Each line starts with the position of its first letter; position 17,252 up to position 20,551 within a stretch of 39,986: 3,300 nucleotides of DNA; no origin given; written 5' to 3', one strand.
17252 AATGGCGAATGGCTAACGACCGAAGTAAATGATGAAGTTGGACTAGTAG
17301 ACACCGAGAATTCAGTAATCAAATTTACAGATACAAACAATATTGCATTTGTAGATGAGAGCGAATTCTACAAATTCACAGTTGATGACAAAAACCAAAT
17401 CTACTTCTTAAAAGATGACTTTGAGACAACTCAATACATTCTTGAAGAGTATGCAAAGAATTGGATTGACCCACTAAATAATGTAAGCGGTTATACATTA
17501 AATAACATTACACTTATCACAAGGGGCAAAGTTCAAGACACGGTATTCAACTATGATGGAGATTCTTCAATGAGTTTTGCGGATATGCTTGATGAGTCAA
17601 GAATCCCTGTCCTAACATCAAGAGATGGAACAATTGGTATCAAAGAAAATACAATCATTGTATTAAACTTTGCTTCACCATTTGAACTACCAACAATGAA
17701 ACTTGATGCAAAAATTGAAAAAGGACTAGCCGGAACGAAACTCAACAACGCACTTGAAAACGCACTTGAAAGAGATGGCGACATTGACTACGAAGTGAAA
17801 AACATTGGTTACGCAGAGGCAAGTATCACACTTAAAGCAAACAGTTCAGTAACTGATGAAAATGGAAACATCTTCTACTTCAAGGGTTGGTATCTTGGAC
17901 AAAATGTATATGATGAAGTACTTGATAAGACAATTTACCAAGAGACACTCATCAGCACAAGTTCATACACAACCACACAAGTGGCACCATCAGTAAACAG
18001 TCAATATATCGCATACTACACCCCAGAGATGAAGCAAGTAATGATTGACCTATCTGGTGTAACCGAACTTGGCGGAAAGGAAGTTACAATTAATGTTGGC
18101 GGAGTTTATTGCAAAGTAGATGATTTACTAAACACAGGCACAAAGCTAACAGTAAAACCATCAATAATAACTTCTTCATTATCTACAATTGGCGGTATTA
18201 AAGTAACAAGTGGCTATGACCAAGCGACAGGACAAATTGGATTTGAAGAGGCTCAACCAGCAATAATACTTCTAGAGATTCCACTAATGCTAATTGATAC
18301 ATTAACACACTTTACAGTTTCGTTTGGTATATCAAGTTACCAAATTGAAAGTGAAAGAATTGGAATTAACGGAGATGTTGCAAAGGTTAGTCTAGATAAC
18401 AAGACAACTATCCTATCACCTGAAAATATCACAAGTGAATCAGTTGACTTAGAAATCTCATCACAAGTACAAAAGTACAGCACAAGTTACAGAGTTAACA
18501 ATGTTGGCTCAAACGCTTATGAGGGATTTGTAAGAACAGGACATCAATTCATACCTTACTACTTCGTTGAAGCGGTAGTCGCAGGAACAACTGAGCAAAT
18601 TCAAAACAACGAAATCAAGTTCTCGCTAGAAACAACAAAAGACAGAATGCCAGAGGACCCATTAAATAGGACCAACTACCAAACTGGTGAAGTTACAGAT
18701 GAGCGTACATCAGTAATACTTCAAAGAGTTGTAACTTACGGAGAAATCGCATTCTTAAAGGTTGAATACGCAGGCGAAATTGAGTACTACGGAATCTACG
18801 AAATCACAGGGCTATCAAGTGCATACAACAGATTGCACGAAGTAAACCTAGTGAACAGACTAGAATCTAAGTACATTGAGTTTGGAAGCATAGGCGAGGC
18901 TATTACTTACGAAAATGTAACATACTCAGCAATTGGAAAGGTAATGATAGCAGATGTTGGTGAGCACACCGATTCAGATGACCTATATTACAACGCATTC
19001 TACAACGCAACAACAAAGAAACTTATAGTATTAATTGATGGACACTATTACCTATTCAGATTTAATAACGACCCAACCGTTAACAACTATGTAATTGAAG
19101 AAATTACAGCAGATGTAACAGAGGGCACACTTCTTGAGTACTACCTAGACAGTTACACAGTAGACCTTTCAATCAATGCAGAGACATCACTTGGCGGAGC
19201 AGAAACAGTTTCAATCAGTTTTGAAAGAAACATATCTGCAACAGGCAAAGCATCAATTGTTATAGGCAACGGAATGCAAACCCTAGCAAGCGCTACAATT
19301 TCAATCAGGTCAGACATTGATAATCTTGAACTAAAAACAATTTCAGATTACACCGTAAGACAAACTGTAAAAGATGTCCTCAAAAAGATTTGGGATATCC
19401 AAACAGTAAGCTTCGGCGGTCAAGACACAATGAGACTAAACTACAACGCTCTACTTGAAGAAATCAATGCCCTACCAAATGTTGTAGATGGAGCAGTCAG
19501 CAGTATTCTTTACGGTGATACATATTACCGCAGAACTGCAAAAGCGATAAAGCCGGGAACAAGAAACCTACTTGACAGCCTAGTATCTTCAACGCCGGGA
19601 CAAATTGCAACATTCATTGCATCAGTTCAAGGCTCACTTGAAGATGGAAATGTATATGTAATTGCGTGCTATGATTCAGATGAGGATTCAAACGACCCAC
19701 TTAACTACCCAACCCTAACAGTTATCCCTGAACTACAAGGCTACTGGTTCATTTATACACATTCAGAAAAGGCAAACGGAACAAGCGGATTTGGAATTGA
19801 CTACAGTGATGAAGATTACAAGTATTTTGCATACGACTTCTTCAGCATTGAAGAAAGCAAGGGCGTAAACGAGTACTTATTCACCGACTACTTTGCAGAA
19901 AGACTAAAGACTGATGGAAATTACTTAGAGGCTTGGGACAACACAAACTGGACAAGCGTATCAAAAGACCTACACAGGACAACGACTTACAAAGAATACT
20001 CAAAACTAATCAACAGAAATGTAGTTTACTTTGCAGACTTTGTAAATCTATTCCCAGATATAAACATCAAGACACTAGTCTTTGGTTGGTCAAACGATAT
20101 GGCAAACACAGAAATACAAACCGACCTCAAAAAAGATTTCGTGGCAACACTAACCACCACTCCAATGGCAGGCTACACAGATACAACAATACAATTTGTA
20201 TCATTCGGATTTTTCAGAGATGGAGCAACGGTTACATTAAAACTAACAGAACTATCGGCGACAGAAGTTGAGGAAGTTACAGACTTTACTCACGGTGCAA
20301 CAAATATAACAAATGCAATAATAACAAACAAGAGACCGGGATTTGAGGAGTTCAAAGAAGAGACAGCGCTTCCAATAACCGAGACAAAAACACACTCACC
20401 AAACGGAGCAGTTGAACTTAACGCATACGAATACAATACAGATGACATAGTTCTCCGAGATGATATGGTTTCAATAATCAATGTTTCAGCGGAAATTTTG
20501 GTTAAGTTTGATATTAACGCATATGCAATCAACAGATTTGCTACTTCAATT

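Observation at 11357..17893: Divergent, irregularly spaced InlB B-repeat (Flg_new)-like modules form the recognisable core of the giant protein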

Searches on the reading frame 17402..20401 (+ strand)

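Call 77: search_protein_families(library=pfam, proteins=[window:17402-20401:+], max_evalue=0.05)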
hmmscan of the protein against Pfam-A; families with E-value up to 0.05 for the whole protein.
window:17402-20401:+ (1000 aa): 1 family
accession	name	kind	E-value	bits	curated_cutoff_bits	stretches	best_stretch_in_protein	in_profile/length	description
PF04472.17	SepF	-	0.024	15.3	27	0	938-972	19-53/72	Cell division protein SepF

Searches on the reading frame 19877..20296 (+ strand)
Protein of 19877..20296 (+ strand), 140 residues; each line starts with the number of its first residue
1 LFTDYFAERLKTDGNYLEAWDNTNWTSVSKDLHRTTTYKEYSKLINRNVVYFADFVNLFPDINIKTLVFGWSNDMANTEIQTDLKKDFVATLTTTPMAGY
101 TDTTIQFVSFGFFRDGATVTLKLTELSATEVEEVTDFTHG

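Call 8: search_protein_families(library=pfam, proteins=[window:19877-20296:+], max_evalue=10)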
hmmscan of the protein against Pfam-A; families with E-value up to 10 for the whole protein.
window:19877-20296:+ (140 aa): 1 family
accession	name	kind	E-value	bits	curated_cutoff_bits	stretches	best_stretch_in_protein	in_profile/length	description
PF20913.2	ObcA_N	-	0.015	15.6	25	1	16-74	53-113/154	Oxalate Biosynthetic Component A, N-terminal domain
